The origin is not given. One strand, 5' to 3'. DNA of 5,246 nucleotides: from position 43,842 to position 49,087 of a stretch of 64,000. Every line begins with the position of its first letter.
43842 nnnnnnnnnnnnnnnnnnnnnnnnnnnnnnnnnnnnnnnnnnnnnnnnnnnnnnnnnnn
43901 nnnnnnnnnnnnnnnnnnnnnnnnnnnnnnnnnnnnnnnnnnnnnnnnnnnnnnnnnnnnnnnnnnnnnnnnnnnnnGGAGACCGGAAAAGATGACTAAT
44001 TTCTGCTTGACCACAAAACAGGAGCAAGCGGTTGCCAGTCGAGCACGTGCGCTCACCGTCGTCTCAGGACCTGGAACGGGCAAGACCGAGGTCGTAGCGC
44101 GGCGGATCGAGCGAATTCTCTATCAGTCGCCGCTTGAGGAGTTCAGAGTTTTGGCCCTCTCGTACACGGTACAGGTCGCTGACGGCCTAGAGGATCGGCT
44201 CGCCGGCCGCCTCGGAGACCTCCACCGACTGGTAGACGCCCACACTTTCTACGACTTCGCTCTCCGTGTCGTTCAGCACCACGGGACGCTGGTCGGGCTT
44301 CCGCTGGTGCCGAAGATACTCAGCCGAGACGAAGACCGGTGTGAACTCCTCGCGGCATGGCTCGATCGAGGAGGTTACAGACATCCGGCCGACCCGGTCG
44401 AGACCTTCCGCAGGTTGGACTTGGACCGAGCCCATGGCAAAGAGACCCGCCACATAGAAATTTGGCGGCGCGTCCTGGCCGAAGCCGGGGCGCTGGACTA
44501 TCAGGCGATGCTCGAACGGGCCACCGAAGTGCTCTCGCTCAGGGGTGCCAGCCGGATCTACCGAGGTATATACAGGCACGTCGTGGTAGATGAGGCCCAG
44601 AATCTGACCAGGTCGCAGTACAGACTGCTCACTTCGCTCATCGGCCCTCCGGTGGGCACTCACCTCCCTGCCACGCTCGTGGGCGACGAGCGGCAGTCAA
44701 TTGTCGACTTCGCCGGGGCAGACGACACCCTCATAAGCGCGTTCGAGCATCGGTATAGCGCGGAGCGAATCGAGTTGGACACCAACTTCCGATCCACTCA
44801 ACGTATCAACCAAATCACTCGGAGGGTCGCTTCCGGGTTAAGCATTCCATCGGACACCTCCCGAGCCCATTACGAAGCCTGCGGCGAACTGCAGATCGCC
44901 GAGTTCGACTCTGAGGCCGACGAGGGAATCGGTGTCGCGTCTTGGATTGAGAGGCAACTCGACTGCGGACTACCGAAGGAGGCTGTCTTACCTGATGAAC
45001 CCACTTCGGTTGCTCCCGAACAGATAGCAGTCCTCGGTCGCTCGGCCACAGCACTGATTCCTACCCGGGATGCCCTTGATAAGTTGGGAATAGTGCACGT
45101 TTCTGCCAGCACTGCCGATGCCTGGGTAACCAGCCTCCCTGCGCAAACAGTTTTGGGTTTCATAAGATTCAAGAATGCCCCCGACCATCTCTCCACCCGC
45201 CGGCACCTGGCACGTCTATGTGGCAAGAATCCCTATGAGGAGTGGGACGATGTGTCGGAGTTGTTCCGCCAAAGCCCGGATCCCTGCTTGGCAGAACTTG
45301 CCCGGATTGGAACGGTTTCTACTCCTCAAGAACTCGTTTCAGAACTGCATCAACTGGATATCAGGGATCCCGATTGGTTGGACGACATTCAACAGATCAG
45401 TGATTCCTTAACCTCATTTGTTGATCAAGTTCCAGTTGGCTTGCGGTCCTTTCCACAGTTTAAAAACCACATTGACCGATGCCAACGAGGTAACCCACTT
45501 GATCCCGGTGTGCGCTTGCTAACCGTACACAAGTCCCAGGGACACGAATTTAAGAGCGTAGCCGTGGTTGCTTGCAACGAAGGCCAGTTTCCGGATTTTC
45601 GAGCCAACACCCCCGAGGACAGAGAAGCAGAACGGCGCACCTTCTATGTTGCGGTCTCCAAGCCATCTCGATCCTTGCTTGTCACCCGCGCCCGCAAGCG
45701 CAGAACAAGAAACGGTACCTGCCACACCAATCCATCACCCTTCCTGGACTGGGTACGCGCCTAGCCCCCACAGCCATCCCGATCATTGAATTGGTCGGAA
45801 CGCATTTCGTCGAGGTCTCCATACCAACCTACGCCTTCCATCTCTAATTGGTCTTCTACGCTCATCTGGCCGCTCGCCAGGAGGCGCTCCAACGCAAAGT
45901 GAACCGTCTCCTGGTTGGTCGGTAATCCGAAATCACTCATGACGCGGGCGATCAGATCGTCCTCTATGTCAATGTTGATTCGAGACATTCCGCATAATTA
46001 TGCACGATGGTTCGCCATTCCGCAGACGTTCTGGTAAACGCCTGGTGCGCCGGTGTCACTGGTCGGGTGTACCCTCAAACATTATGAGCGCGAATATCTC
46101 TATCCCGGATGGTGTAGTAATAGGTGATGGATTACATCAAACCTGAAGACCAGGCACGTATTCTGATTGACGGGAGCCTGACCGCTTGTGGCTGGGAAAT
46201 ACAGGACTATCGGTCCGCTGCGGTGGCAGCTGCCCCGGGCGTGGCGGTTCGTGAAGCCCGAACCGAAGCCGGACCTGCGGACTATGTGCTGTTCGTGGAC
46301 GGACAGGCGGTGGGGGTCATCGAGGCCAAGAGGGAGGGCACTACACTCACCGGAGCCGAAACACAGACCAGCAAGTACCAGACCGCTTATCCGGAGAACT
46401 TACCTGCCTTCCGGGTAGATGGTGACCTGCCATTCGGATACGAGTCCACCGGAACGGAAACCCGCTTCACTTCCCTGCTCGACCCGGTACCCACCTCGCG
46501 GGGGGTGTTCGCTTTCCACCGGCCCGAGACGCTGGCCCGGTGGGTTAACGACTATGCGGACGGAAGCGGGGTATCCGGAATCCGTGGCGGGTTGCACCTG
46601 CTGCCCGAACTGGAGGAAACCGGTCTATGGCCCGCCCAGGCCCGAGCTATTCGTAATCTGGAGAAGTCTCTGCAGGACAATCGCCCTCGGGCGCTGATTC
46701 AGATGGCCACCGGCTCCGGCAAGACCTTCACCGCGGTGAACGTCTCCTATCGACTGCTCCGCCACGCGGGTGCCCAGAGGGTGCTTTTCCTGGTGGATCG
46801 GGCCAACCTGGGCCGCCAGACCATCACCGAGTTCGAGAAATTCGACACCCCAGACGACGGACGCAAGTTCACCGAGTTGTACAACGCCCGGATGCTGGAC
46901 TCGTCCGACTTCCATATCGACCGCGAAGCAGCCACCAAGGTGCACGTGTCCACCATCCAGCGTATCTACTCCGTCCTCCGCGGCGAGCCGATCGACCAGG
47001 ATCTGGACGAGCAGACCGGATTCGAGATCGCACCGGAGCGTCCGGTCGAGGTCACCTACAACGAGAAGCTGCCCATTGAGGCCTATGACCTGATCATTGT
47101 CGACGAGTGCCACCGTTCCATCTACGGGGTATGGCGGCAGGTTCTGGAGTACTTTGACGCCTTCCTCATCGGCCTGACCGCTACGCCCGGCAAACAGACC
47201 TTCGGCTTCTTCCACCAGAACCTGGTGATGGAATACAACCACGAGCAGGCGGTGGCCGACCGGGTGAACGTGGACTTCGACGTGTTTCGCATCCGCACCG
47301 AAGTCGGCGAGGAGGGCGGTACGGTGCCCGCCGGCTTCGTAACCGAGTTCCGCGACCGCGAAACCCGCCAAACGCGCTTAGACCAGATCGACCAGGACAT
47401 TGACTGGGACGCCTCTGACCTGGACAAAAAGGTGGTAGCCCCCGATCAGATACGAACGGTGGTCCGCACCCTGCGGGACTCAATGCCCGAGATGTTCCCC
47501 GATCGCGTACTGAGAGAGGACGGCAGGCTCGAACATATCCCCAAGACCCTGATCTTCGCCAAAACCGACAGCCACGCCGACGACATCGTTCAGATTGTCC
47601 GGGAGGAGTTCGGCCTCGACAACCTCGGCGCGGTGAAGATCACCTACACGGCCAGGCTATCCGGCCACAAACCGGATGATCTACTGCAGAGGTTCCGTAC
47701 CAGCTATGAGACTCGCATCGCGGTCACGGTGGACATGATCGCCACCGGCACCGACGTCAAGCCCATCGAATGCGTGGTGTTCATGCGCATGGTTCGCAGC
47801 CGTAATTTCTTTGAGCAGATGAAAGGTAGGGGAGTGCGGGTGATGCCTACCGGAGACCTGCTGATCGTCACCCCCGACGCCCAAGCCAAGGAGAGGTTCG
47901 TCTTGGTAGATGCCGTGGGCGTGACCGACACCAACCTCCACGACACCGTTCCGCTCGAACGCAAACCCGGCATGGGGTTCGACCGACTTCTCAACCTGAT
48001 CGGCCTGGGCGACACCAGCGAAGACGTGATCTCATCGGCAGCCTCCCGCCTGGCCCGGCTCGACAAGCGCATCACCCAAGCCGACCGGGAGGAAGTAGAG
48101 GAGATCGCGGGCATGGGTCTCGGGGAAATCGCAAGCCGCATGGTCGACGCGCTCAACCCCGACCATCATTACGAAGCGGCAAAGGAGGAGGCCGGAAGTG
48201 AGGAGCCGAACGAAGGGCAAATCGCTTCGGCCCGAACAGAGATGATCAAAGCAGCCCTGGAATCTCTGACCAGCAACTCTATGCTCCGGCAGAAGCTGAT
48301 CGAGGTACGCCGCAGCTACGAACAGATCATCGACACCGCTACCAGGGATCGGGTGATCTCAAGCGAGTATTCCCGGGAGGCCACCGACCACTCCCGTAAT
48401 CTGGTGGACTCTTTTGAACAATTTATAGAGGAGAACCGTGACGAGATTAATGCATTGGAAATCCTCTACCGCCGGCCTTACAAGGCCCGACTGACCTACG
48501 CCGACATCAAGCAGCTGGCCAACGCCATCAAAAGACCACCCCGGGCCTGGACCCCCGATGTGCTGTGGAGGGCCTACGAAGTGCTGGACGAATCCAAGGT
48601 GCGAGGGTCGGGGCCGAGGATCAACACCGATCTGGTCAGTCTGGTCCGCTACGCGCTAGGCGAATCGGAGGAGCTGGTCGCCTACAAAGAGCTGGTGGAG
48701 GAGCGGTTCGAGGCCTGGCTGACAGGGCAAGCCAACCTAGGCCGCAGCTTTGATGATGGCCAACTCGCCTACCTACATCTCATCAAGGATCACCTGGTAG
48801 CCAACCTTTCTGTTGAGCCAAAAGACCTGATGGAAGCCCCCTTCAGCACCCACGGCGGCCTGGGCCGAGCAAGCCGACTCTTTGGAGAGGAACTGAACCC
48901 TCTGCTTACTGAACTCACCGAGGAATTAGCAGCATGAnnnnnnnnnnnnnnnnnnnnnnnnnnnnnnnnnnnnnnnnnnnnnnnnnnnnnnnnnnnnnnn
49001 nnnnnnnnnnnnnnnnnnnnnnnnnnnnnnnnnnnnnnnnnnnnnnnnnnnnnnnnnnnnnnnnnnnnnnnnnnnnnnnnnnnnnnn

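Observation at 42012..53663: ~11.6 kb multi-system defence island without mobility genes, embedded in core actinobacterial synteny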

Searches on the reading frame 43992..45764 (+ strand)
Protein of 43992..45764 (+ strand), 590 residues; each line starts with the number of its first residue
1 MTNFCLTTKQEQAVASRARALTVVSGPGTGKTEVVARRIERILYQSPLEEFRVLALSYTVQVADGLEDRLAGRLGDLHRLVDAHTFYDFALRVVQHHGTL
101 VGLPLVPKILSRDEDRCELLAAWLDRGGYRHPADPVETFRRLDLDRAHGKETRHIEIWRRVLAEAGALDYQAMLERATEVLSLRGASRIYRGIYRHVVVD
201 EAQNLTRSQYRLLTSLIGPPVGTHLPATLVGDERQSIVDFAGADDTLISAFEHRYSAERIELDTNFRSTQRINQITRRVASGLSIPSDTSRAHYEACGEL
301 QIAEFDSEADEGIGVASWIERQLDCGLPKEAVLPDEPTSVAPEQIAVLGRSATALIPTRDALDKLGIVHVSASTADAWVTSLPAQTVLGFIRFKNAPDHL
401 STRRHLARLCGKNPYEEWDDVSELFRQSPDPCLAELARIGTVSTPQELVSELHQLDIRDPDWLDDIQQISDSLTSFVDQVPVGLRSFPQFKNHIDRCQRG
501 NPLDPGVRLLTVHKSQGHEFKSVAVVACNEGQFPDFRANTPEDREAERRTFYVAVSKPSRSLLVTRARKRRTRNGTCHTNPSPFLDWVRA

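Call 5: search_protein_families(library=pfam, proteins=[window:43992-45764:+])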
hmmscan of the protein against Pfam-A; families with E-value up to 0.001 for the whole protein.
window:43992-45764:+ (590 aa): 6 families
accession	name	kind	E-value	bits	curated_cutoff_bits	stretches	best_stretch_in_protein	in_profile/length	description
PF00580.27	UvrD-helicase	-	1.4e-29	104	23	1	6-255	1-270/271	UvrD/REP helicase N-terminal domain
PF13361.12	UvrD_C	-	3.4e-17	63.3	25.6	1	502-567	282-348/350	UvrD-like helicase C-terminal domain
PF13245.12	AAA_19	-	6.2e-14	52.8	25.1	1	10-240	1-133/134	AAA domain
PF13604.12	AAA_30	-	2.1e-06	28.1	27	0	11-90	11-82/191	AAA domain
PF13538.12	UvrD_C_2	-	4.3e-05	23.7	27.4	0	507-556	2-43/52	UvrD-like helicase C-terminal domain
PF13401.12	AAA_22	-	0.00021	22.1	27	0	152-231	49-122/130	AAA domain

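Call 6: search_protein_families(library=padloc, proteins=[window:43992-45764:+])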
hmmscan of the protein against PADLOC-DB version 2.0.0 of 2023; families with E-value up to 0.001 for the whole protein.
window:43992-45764:+ (590 aa): 38 families (the best 25 are shown)
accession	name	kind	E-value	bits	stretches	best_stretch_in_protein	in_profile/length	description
PDLC00132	GajB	-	6e-74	247.8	3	152-419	172-429/625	UrvD helicase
PDLC00114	GajB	-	6.6e-59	198.1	2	6-399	8-407/635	UrvD helicase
PDLC00103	GajB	-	1.7e-52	177.2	2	7-326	18-343/612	UrvD helicase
PDLC00117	GajB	-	1.7e-44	150.3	2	8-373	18-381/604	UrvD helicase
PDLC00121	GajB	-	4.9e-42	142.2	2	6-318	6-323/565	UrvD helicase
PDLC03802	RTasHel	-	4.9e-40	136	2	6-322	6-301/675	DRT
PDLC00144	GajB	-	4e-37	126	3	185-326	152-292/559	UrvD helicase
PDLC00130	GajB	-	1.4e-34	117.3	2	6-278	4-288/589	UrvD helicase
PDLC00134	GajB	-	8.4e-29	98.9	1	12-327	23-346/431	UrvD helicase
PDLC00107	GajB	-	1.4e-28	97.8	1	9-321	19-338/587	UrvD helicase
PDLC00127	GajB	-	8.4e-28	95.2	3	146-272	153-281/594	UrvD helicase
PDLC00116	GajB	-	1.5e-26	91.3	3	177-330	142-292/557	UrvD helicase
PDLC00123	GajB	-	3.1e-25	86.8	3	168-280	150-259/540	UrvD helicase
PDLC00104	GajB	-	7.3e-25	85.7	2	8-270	5-238/574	UrvD helicase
PDLC00119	GajB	-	1.4e-21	75.1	3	164-279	188-299/565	UrvD helicase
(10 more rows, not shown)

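Call 24: search_protein_families(library=ncbifam, proteins=[window:43992-45764:+], max_evalue=0.01)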
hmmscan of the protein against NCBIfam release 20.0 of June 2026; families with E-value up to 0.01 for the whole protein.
window:43992-45764:+ (590 aa): 19 families
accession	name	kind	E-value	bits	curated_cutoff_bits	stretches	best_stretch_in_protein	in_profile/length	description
TIGR01073.1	pcrA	equivalog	2.4e-37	128.7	911.2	3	159-319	174-333/725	DNA helicase PcrA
NF008743.0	PRK11773.1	equivalog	6.1e-34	117.4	965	2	6-275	10-292/720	DNA helicase II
TIGR01075.1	uvrD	equivalog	1.6e-33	116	1144.45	3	502-586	544-629/715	DNA helicase II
NF008276.0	PRK11054.1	equivalog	4.3e-31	108.1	543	2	156-278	397-514/684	DNA helicase IV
TIGR01074.1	rep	equivalog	6.2e-30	104.1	951.45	3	506-586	551-631/668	DNA helicase Rep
NF008172.0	PRK10919.1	equivalog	4.9e-23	81.2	1168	3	492-585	538-630/673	DNA helicase Rep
TIGR02785.1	addA_Gpos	equivalog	3.2e-16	58.4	707.65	2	166-282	356-482/1234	helicase-exonuclease AddAB subunit AddA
TIGR02784.1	addA_alphas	equivalog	8.3e-15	54.2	860.75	2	152-276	345-489/1138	double-strand break repair helicase AddA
NF010485.0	PRK13909.1-2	equivalog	4.9e-12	44.9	650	1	194-273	332-417/909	RecB-like helicase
TIGR00609.1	recB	equivalog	7e-10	37.7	696.05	1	191-272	369-447/1175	exodeoxyribonuclease V subunit beta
NF010487.0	PRK13909.1-4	equivalog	8.7e-10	37.5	759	1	194-279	328-419/924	RecB-like helicase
NF008128.0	PRK10876.1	equivalog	3.4e-08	31.6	1697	1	165-274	346-455/1181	exodeoxyribonuclease V subunit beta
NF041254.1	motor_HelR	exception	9.3e-08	30.8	750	1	188-245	513-565/706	RNA polymerase recycling motor ATPase HelR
NF041464.1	HelD_BACSU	equivalog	1.4e-07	29.8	419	1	194-280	547-630/779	RNA polymerase recycling motor HelD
TIGR01447.1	recD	equivalog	6.7e-07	28.3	310.15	0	13-53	158-199/597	exodeoxyribonuclease V subunit alpha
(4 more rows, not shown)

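Call 66: search_solved_structures(query=window:43992-45764:+, max_evalue=1e-10, show_alignments=0)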
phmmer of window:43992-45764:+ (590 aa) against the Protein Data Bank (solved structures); distinct sequences matched with E-value up to 1e-10: 8.
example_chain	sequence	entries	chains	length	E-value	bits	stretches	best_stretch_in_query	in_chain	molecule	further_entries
9dci_A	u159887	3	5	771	1.4e-29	106.4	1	155-317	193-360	ATP-dependent DNA helicase UvrD1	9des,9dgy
3lfu_A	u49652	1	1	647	2.8e-24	88.9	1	6-273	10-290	DNA helicase II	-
2is1_A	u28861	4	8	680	3.5e-24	88.6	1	6-273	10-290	DNA helicase II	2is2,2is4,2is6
1pjr_A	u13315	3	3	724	2.3e-23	85.9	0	506-587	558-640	PCRA | ATP-DEPENDENT HELICASE PCRA | HELICASE PCRA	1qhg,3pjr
4c2u_A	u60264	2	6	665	1e-20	77.1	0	450-586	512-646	DNA HELICASE II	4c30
4c2t_A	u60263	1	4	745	1.7e-20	76.4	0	450-586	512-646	DNA HELICASE II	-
1uaa_A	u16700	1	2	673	1.3e-18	70.2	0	492-585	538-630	PROTEIN (ATP-DEPENDENT DNA HELICASE REP.)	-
2pjr_A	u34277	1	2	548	1.2e-14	57.1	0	6-103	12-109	PROTEIN (HELICASE PCRA)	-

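Call 90: find_encoding_contigs(protein=window:43992-45764:+, flank=6000, max_places=6)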
Protein window:43992-45764:+ (590 aa): 3 contigs read that carry it; 1 place shown.
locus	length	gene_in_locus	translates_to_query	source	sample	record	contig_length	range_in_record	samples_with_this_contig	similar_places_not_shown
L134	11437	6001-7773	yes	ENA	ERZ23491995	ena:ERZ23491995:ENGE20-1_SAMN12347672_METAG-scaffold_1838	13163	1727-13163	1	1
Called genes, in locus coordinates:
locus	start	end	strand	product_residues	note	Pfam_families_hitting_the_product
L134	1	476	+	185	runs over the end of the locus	PF00156:Pribosyltran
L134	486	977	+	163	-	PF02577:BFN_dom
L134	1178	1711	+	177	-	PF13411:MerR_1, PF00376:MerR (faint)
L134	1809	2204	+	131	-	-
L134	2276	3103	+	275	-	PF00561:Abhydrolase_1, PF12146:Hydrolase_4, PF12697:Abhydrolase_6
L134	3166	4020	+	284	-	PF00892:EamA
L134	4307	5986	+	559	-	PF02463:SMC_N (faint), PF13304:AAA_21, PF13175:AAA_15, PF11398:DUF2813, PF20469:OLD-like_TOPRIM (weak)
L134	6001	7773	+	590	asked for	PF00580:UvrD-helicase, PF13245:AAA_19, PF13604:AAA_30 (faint), PF13361:UvrD_C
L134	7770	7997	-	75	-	PF09957:VapB_antitoxin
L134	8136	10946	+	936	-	PF04313:HSDR_N, PF00270:DEAD, PF04851:ResIII, PF18766:SWI2_SNF2, PF00271:Helicase_C, PF08463:EcoEI_R_C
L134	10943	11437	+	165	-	?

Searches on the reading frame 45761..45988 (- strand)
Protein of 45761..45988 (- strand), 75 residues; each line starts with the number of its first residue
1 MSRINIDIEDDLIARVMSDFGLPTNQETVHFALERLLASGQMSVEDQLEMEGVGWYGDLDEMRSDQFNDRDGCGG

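Call 5: search_protein_families(library=pfam, proteins=[window:45761-45988:-])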
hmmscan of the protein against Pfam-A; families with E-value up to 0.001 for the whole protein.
window:45761-45988:- (75 aa): 1 family
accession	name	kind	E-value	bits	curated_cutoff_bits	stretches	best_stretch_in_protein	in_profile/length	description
PF09957.15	VapB_antitoxin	-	2.1e-09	37.5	23.4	1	2-41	1-40/47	Bacterial antitoxin of type II TA system, VapB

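Call 6: search_protein_families(library=padloc, proteins=[window:45761-45988:-])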
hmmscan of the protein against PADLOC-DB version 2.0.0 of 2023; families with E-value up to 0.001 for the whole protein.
window:45761-45988:- (75 aa): 0 families

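Call 24: search_protein_families(library=ncbifam, proteins=[window:45761-45988:-], max_evalue=0.01)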
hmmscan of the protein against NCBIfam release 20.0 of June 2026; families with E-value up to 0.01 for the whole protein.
window:45761-45988:- (75 aa): 0 families

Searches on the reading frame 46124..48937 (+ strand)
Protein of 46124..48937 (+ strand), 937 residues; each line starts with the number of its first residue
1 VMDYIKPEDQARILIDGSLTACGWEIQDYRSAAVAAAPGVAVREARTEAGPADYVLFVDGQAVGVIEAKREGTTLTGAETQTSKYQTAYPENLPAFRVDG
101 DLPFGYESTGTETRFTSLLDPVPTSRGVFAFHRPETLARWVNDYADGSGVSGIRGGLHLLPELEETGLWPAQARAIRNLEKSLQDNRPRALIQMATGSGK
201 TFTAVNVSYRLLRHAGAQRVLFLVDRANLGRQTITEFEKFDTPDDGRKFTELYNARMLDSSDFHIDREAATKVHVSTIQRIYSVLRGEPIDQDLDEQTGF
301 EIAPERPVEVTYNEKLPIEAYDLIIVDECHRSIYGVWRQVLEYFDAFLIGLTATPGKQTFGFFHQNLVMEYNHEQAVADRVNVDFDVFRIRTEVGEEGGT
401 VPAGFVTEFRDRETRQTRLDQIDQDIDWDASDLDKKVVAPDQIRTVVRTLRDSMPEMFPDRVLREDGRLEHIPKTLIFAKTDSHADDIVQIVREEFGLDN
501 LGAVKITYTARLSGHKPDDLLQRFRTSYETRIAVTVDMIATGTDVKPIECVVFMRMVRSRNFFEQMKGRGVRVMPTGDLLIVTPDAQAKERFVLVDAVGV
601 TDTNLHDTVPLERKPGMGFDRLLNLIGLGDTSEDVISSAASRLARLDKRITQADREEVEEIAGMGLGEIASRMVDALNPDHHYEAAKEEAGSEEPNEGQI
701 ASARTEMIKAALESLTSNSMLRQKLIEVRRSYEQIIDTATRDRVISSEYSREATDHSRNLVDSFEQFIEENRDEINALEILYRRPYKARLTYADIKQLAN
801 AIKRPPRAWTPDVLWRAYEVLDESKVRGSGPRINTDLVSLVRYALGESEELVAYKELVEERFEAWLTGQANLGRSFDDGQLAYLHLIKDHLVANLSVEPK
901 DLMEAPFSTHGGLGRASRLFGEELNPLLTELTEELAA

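Call 5: search_protein_families(library=pfam, proteins=[window:46124-48937:+])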
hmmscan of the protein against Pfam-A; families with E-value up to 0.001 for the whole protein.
window:46124-48937:+ (937 aa): 6 families
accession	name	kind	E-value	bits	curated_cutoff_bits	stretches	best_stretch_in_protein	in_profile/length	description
PF04851.21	ResIII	-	2.9e-37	128.5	22.5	1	168-355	4-162/164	Type III restriction enzyme, res subunit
PF08463.15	EcoEI_R_C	-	4e-37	128.2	24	1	760-935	3-162/163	EcoEI R protein C-terminal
PF18766.7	SWI2_SNF2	-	7e-20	72.1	26.7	1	172-384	2-187/221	SWI2/SNF2 ATPase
PF00270.35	DEAD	-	5.3e-11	43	26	1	170-357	2-162/167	DEAD/DEAH box helicase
PF00271.37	Helicase_C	-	1.3e-08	35.5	23.5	1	470-573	13-109/110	Helicase conserved C-terminal domain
PF04313.20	HSDR_N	-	1.7e-08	35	25.1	1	46-119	122-193/198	Type I restriction enzyme R protein N terminus (HSDR_N)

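Call 6: search_protein_families(library=padloc, proteins=[window:46124-48937:+])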
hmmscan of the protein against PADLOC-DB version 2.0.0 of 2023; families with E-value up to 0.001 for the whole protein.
window:46124-48937:+ (937 aa): 20 families
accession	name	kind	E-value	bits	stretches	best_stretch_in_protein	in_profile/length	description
PDLC03042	REase_I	-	1.6e-45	153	1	160-576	437-833/1170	Type I restriction enzyme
PDLC03047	REase_I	-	1.2e-37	127.2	2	310-576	446-706/1107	Type I restriction enzyme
PDLC03049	REase_I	-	1e-24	84.6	1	172-576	172-527/807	Type I restriction enzyme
PDLC02707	PbeA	-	2.5e-15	54.1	1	166-575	251-619/672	PbeA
PDLC03048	REase_I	-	1.5e-14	51.1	1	192-367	274-414/976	Type I restriction enzyme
PDLC02704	PbeA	-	2.8e-10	37.3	1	165-241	252-328/682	PbeA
PDLC03658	mREase_IV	-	4e-10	36.1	1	319-393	334-413/953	Type IV methyl-directed restriction enzyme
PDLC03659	mREase_IV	-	4.4e-09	32.8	1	308-357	323-373/945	Type IV methyl-directed restriction enzyme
PDLC03597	REase_MTase_IIG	-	7.3e-07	25.1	1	168-238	168-238/1646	Type IIG restriction enzyme-methyltransferase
PDLC03046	REase_I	-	7.2e-06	22.2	1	168-242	264-338/1025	Type I restriction enzyme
PDLC02703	PbeA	-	9.4e-06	22.5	1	169-268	248-342/626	PbeA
PDLC03044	REase_I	-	1.5e-05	21.2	0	174-385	257-458/1034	Type I restriction enzyme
PDLC02706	PbeA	-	1.7e-05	21.6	1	184-241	282-339/722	PbeA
PDLC04987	PDC-S28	-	1.7e-05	21.4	1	167-240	36-106/846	-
PDLC01439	typeIV_DinG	-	1.9e-05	21.5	1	169-236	17-78/575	CAS-IV-A; associated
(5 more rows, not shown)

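Call 89: find_encoding_contigs(protein=window:46127-48937:+, flank=6000, max_places=6)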
Protein window:46127-48937:+ (936 aa): 2 contigs read that carry it; 2 places shown.
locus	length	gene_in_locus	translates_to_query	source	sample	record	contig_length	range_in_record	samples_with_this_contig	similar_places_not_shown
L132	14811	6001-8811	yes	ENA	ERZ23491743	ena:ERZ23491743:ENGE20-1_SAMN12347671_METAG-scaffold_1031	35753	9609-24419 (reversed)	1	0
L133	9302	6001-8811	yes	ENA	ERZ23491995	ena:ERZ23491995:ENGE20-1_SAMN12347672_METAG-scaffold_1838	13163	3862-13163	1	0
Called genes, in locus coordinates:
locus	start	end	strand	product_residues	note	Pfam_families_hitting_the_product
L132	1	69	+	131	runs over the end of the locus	-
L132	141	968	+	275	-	PF00561:Abhydrolase_1, PF12146:Hydrolase_4, PF12697:Abhydrolase_6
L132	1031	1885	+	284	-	PF00892:EamA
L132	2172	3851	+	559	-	PF02463:SMC_N (faint), PF13304:AAA_21, PF13175:AAA_15, PF11398:DUF2813, PF20469:OLD-like_TOPRIM (weak)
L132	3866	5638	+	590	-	PF00580:UvrD-helicase, PF13245:AAA_19, PF13604:AAA_30 (faint), PF13361:UvrD_C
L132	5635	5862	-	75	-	PF09957:VapB_antitoxin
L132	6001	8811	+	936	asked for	PF04313:HSDR_N, PF00270:DEAD, PF04851:ResIII, PF18766:SWI2_SNF2, PF00271:Helicase_C, PF08463:EcoEI_R_C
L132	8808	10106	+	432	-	PF01420:Methylase_S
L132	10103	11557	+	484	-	PF12161:HsdM_N, PF02384:N6_Mtase, PF07669:Eco57I (weak)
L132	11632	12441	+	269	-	PF07505:DUF5131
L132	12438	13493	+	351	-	PF01381:HTH_3, PF13560:HTH_31 (weak), PF13744:HTH_37 (faint), PF06114:Peptidase_M78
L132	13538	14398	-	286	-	-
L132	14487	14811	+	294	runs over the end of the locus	PF00583:Acetyltransf_1, PF13508:Acetyltransf_7, PF13673:Acetyltransf_10 (weak), PF08445:FR47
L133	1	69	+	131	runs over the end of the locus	-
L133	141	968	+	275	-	PF00561:Abhydrolase_1, PF12146:Hydrolase_4, PF12697:Abhydrolase_6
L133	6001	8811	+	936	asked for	PF04313:HSDR_N, PF00270:DEAD, PF04851:ResIII, PF18766:SWI2_SNF2, PF00271:Helicase_C, PF08463:EcoEI_R_C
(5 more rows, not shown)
